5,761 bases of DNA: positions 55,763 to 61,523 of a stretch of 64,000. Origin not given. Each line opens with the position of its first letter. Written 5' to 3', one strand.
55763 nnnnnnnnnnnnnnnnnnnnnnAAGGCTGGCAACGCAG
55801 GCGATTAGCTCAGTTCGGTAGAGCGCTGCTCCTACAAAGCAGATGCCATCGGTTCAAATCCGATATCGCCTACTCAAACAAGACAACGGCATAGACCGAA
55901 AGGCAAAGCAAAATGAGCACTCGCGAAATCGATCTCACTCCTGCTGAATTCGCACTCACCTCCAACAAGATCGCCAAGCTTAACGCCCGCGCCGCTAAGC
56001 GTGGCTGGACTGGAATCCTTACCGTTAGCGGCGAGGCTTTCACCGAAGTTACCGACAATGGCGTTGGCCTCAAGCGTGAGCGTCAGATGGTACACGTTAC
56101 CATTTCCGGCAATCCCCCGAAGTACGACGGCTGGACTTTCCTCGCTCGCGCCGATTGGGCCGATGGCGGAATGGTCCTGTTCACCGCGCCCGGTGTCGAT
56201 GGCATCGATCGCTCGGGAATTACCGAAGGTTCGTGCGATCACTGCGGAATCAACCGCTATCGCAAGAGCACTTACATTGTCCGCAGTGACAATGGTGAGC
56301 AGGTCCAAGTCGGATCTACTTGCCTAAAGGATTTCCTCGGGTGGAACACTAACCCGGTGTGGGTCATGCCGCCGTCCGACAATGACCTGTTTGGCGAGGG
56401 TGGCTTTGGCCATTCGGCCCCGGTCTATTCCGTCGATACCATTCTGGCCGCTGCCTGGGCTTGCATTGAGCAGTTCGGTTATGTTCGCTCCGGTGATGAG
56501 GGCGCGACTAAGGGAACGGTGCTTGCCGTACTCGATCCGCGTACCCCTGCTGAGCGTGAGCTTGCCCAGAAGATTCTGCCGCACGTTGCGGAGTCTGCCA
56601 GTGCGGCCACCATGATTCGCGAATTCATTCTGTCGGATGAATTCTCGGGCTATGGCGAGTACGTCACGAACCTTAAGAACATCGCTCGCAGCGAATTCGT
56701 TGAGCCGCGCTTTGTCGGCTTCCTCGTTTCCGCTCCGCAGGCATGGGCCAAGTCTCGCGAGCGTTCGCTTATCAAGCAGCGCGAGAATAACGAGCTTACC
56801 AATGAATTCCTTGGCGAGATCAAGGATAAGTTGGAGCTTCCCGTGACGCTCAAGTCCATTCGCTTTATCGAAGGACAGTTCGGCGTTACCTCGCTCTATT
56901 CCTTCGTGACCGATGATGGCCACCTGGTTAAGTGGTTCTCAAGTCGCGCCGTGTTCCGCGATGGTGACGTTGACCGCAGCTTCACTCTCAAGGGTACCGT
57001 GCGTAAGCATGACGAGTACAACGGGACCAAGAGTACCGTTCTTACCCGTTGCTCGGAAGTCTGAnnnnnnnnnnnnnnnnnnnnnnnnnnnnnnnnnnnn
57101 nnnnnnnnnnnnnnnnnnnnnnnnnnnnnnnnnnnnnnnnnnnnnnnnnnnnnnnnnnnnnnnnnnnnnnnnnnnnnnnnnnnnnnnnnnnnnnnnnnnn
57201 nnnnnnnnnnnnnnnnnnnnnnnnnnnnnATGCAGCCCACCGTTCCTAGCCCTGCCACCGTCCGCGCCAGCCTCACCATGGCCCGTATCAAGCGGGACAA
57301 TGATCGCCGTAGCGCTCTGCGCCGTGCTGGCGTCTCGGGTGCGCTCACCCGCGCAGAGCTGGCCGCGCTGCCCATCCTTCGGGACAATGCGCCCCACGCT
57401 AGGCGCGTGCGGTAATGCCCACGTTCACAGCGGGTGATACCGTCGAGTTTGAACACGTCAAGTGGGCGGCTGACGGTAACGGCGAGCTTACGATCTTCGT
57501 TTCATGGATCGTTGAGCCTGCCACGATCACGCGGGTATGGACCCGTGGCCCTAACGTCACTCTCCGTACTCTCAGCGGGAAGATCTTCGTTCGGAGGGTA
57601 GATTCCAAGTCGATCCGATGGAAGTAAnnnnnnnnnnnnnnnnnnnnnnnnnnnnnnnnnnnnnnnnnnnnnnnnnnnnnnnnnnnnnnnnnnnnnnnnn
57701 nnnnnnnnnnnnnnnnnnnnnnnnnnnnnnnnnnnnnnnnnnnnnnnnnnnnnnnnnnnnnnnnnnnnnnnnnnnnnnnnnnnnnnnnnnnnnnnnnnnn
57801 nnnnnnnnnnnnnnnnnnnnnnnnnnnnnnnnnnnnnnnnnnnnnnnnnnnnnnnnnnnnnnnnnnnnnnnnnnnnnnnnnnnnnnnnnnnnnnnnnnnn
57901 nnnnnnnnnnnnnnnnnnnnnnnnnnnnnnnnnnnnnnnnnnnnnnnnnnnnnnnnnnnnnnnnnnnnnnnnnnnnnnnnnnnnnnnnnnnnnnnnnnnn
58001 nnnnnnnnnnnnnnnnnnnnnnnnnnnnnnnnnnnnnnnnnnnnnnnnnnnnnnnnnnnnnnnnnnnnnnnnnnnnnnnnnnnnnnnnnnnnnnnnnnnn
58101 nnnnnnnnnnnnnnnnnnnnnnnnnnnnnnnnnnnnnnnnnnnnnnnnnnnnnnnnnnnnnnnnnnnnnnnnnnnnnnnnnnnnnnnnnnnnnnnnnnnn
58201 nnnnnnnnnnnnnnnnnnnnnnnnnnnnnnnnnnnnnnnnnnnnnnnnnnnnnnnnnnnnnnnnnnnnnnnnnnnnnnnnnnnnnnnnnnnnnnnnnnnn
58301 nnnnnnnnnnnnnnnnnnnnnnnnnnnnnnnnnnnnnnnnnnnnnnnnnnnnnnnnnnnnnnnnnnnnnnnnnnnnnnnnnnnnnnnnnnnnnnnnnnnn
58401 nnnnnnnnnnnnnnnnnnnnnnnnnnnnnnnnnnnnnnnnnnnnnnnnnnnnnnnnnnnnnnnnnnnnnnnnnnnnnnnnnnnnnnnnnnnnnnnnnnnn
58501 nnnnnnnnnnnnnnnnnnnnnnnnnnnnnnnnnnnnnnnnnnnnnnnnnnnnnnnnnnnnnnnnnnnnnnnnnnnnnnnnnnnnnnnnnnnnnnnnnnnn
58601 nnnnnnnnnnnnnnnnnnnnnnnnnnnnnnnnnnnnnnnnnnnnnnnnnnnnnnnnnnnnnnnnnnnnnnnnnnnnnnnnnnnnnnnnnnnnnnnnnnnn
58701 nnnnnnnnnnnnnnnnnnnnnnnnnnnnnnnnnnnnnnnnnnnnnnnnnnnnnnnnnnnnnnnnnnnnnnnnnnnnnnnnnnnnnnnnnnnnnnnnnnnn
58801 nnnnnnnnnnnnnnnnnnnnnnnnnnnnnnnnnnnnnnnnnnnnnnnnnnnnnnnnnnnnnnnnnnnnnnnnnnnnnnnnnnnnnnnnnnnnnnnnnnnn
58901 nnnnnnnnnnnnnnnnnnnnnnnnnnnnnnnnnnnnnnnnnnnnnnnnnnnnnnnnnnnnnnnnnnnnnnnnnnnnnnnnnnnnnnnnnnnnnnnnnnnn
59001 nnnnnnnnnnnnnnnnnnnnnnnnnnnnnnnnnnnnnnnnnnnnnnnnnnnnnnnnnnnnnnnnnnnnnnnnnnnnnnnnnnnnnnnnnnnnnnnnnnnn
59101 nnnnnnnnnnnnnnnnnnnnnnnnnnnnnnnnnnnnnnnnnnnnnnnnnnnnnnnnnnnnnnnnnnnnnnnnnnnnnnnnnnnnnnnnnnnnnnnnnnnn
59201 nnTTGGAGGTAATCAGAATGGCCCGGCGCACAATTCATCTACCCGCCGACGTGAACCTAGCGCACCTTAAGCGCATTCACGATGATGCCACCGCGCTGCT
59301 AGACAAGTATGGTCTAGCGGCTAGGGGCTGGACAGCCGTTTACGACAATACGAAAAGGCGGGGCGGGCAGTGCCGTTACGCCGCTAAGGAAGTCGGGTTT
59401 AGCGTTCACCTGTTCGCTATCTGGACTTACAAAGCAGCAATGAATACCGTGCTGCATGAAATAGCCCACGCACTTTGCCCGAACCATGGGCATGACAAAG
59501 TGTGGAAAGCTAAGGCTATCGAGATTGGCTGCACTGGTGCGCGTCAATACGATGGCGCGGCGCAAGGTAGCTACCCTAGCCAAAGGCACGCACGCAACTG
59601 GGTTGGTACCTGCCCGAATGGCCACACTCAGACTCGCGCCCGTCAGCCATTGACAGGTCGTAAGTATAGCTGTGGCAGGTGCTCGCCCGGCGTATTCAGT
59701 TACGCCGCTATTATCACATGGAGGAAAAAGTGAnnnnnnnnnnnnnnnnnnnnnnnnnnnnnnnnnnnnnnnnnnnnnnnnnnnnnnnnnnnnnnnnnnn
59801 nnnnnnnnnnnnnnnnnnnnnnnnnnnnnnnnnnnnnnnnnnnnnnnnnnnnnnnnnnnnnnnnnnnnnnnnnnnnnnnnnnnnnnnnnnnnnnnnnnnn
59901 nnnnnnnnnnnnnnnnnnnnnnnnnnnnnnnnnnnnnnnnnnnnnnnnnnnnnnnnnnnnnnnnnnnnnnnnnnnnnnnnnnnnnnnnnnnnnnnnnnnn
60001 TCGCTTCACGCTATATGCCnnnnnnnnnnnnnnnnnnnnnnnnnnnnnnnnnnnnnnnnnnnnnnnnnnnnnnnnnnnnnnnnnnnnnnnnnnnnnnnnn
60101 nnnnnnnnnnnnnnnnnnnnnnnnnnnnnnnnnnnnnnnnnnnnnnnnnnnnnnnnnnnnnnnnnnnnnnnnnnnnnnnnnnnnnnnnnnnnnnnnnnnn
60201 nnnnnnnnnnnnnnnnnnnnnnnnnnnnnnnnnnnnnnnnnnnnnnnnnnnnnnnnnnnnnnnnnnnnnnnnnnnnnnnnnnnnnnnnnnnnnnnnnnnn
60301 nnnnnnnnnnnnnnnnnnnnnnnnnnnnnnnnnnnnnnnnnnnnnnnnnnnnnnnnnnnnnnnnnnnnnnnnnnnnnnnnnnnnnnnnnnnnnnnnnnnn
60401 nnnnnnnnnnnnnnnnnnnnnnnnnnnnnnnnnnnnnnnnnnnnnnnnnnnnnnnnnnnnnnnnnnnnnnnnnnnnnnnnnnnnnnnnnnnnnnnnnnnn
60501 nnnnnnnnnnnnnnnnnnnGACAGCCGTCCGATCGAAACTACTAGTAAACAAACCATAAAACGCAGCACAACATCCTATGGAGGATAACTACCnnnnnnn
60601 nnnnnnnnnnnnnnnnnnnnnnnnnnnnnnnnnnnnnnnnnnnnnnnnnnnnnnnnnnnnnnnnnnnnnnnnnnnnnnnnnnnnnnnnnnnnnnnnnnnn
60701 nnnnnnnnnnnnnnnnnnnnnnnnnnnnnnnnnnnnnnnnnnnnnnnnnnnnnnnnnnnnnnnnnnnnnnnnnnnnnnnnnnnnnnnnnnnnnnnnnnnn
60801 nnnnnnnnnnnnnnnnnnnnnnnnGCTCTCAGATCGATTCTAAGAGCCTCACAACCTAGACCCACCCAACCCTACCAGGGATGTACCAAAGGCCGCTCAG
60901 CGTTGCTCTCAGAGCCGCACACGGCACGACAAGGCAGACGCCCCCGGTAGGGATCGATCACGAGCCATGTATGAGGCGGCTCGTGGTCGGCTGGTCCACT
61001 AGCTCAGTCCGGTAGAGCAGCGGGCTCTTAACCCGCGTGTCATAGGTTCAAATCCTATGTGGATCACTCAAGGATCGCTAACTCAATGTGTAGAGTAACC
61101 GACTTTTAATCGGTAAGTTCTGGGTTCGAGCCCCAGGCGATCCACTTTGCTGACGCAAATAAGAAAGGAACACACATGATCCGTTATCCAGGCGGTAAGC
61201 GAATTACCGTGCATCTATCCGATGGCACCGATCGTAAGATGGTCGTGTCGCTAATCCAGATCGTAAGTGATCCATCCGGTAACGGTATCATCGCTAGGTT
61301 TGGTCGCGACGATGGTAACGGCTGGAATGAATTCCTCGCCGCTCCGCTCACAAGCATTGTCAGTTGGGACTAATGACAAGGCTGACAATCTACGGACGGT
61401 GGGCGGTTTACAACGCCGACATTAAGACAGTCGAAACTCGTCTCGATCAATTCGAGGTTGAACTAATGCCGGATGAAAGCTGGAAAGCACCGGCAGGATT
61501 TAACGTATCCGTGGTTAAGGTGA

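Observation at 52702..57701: Family of near-identical consensus promoters with a fixed-distance upstream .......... site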

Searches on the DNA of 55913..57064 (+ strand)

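Call 66: build_rna_model(alignment_id=A3)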
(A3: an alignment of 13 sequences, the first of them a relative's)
Model R1 built from alignment A3 (13 sequences, 135 columns); structure: RNAalifold consensus.
model positions 104; base pairs 15; branch points 1; effective number of sequences 2.13; information 0.59 bits per position. Calibrated on 0.2 Mb of random sequence (short: E-values are rough).
structure used (alignment columns):
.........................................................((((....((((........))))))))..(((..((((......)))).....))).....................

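Call 67: search_with_rna_model(model_id=R1, source=window, max_evalue=10, show_alignments=3)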
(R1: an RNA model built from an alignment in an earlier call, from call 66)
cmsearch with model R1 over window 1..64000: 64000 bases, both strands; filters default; matches with E-value up to 10: 1.
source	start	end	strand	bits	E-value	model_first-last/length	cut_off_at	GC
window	4777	4853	-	7.5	1.6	1-104/104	no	0.55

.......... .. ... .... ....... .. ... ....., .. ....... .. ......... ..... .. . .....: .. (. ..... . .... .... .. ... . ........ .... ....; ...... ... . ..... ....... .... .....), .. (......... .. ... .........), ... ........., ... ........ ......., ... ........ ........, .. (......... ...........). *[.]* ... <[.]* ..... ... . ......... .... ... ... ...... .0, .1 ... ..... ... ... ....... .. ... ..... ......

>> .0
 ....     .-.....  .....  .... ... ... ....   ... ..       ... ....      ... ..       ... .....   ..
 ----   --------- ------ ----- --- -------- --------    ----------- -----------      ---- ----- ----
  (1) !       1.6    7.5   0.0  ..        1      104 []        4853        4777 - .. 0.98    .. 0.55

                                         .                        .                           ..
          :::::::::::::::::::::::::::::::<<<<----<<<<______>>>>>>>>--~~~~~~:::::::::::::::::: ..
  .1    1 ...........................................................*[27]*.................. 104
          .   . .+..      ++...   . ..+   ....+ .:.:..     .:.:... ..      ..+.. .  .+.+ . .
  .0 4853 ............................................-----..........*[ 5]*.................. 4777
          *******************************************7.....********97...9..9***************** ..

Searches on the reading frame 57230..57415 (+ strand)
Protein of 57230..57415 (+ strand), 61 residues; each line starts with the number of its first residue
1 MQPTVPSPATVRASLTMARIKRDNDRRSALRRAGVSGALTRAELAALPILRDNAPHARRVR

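Call 95: search_protein_families(library=pfam, proteins=[window:57230-57415:+], max_evalue=0.05)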
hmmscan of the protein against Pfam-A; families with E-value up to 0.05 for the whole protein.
window:57230-57415:+ (61 aa): 1 family
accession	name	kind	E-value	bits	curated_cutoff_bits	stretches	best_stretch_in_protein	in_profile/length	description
PF20227.3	DUF6586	-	0.019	15.8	27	1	13-58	14-59/153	Family of unknown function (DUF6586)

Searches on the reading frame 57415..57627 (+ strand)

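Call 95: search_protein_families(library=pfam, proteins=[window:57415-57627:+], max_evalue=0.05)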
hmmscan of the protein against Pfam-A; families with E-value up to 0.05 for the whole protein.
window:57415-57627:+ (70 aa): 1 family
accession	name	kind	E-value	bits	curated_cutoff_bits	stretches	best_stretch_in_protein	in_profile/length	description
PF04526.18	DUF568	-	0.036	15.2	25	1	9-51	34-80/100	Protein of unknown function (DUF568)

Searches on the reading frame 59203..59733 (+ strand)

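Call 96: search_protein_families(library=pfam, proteins=[window:59203-59733:+], max_evalue=0.05)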
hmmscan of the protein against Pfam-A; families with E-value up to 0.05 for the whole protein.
window:59203-59733:+ (176 aa): 1 family
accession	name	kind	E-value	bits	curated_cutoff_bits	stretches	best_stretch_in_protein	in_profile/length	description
PF10263.15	SprT-like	-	6.5e-08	32.8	25.6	1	49-112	28-99/108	SprT-like family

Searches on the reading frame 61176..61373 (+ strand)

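Call 96: search_protein_families(library=pfam, proteins=[window:61176-61373:+], max_evalue=0.05)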
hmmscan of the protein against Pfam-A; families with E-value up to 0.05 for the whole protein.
window:61176-61373:+ (65 aa): 1 family
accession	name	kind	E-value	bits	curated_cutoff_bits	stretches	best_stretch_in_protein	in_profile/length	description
PF06602.19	Myotub-related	-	0.023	14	25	1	8-34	233-260/352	Myotubularin-like phosphatase domain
